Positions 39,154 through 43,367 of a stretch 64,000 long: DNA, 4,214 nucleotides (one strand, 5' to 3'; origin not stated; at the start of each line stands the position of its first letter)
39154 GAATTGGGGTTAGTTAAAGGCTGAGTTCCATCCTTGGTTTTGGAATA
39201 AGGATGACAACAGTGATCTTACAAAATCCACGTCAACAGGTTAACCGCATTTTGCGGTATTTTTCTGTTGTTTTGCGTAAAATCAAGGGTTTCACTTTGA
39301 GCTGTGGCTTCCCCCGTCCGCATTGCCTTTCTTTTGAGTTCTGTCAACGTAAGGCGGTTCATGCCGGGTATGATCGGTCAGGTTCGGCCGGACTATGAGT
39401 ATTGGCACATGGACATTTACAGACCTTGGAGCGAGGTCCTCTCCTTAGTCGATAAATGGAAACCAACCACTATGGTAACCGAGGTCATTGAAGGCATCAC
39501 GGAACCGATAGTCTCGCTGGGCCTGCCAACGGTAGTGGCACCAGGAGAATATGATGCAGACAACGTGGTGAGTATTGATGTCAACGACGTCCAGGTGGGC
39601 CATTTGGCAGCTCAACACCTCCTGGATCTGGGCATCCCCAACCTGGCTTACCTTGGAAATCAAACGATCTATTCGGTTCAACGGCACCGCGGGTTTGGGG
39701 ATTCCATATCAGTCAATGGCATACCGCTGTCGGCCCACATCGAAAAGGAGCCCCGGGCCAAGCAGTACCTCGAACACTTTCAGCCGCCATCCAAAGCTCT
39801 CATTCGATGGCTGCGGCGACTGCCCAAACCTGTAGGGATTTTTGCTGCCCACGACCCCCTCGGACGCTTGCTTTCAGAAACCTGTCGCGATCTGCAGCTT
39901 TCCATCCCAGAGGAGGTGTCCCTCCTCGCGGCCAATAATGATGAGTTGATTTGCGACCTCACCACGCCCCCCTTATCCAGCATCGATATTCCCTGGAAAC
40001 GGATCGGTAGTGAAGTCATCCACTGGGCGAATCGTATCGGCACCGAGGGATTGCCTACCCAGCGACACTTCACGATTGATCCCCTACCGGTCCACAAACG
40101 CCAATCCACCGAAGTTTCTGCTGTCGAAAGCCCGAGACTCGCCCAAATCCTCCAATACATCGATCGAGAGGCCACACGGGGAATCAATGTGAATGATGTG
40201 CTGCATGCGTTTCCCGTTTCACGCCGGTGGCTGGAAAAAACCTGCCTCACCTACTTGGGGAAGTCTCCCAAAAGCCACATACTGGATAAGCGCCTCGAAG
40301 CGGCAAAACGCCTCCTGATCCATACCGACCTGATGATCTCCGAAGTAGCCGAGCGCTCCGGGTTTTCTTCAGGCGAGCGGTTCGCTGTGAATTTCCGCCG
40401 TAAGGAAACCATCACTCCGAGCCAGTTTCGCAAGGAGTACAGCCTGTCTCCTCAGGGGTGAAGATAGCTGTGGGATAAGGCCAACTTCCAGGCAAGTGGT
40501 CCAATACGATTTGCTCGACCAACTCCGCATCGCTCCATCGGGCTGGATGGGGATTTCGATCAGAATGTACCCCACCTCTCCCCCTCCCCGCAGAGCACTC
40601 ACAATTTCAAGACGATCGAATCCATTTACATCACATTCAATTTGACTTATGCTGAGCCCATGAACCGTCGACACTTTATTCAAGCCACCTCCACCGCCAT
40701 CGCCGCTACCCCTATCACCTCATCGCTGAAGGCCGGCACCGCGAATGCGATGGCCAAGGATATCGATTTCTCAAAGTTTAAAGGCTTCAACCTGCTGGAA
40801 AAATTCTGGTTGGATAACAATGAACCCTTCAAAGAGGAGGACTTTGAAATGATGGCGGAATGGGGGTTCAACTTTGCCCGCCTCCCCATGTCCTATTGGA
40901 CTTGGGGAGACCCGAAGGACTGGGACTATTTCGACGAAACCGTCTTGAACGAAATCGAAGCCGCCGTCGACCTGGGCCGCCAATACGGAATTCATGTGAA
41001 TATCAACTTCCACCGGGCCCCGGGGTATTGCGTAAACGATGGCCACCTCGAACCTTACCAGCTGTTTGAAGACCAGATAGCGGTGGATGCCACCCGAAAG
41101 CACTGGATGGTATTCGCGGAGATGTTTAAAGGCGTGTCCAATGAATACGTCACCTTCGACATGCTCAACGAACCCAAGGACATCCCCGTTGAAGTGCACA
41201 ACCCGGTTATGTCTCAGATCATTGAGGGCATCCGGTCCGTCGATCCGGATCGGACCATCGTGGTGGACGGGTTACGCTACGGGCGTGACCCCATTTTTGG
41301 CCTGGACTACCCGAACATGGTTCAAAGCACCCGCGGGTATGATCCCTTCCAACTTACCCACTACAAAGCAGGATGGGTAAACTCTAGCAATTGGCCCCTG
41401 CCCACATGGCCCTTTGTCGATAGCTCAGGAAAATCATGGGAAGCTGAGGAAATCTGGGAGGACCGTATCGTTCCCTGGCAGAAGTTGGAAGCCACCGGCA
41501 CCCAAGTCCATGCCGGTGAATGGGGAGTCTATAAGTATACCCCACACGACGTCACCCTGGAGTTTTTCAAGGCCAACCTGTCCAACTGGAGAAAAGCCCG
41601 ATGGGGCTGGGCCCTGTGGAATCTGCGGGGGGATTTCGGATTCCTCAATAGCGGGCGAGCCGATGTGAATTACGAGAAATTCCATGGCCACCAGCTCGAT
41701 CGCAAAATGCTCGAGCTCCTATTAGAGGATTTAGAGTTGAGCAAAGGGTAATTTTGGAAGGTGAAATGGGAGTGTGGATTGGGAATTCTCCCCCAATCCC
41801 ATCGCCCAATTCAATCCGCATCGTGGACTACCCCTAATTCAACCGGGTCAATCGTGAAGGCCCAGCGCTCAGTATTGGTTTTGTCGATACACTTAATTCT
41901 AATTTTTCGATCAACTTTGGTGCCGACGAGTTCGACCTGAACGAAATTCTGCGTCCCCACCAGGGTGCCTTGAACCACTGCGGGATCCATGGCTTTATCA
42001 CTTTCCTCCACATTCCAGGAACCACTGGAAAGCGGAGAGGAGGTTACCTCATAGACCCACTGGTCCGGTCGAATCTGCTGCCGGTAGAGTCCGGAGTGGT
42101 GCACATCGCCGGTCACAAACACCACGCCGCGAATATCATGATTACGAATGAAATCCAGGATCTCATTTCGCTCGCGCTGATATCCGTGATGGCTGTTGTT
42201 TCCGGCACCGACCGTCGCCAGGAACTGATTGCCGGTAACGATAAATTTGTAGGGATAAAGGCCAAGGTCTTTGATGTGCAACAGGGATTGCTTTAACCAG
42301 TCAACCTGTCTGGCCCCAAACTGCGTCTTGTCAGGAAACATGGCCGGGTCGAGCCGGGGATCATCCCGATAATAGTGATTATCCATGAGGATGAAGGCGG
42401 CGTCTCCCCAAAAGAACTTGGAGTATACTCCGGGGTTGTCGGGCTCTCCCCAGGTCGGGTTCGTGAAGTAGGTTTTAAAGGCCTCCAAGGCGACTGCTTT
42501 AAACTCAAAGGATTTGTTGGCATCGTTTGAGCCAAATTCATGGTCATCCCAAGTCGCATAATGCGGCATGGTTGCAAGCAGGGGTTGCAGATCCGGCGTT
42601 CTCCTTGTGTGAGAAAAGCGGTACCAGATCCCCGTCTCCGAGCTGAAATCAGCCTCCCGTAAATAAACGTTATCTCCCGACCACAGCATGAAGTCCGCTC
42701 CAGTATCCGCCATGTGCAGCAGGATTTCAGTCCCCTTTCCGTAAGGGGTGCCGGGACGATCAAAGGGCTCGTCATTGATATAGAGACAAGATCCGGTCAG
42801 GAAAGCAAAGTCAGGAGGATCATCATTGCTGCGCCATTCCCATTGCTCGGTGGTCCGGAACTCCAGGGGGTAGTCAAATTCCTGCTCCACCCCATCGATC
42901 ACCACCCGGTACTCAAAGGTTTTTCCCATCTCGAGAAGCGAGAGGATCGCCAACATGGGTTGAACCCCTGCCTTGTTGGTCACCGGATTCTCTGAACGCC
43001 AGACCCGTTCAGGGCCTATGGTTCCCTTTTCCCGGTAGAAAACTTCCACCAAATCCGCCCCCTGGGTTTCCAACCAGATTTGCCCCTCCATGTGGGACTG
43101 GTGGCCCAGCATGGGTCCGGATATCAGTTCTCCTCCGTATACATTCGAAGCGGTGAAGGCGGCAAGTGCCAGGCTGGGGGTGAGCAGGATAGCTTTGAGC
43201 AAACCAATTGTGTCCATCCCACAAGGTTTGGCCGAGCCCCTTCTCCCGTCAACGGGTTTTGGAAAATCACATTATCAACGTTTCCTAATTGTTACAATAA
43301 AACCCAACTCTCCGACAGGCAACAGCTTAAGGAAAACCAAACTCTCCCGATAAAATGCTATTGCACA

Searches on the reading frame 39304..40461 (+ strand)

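Call 63: search_protein_families(library=pfam, proteins=[window:39304-40461:+], max_evalue=0.00001)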
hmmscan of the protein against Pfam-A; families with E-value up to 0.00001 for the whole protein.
window:39304-40461:+ (385 aa): 2 families
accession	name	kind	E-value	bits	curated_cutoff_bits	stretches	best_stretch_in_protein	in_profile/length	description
PF13377.12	Peripla_BP_3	-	3.6e-24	86.2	26.5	1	103-269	1-167/167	Periplasmic binding protein-like domain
PF12833.13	HTH_18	-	1.4e-18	67.4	33.6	1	303-377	5-79/80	Helix-turn-helix domain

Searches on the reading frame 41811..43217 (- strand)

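Call 63: search_protein_families(library=pfam, proteins=[window:41811-43217:-], max_evalue=0.00001)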
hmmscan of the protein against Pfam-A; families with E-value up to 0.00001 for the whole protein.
window:41811-43217:- (468 aa): 2 families
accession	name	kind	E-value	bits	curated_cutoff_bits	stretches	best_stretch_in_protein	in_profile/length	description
PF09423.15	PhoD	-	4.8e-28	98.7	27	1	165-408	16-306/343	PhoD-like phosphatase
PF25077.1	DUF7800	-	8.4e-06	26.3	27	0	30-111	3-75/89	Domain of unknown function (DUF7800)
